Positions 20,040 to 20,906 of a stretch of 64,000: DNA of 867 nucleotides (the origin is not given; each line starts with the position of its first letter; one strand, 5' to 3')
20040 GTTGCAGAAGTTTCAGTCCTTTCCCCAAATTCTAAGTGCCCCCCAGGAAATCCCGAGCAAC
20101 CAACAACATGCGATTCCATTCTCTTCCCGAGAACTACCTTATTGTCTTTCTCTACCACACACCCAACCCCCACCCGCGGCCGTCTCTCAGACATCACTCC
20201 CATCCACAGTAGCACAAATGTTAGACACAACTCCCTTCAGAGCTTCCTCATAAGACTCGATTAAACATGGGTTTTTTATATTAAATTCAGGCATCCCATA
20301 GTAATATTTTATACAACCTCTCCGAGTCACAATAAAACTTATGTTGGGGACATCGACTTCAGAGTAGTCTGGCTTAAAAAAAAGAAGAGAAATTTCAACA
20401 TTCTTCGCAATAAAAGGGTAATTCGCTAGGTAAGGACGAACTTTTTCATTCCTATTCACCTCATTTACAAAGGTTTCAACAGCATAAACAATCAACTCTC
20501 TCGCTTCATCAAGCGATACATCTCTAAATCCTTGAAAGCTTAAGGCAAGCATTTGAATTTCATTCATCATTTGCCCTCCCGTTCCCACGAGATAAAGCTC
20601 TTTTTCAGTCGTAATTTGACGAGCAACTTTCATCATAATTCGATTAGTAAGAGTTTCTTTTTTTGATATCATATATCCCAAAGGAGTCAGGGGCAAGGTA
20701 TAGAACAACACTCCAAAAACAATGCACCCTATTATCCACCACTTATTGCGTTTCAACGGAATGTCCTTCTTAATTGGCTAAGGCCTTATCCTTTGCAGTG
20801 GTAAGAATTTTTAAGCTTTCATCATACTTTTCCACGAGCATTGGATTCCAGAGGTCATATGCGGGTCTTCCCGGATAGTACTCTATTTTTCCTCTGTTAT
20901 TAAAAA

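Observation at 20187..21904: Exact 574-nt tandem triplication of immunity-like genes, with divergence concentrated in the C-terminal third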

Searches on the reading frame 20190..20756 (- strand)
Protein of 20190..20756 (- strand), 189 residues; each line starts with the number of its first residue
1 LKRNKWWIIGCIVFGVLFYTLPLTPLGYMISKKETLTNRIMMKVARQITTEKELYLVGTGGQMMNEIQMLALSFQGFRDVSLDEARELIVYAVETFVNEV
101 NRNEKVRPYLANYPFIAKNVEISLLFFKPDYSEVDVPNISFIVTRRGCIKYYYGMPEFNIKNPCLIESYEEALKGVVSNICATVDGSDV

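Call 6: search_protein_families(library=pfam, proteins=[window:20190-20756:-], max_evalue=1)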
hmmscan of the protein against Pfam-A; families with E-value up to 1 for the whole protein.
window:20190-20756:- (189 aa): 0 families

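Call 10: search_protein_families(library=ncbifam, proteins=[window:20190-20756:-], max_evalue=1)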
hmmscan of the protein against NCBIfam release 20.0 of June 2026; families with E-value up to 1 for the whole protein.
window:20190-20756:- (189 aa): 1 family
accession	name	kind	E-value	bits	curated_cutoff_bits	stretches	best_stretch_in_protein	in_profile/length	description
NF053631.1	RNA_helic_CshA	equivalog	0.049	12.5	646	1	43-90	106-155/434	degradosome RNA helicase CshA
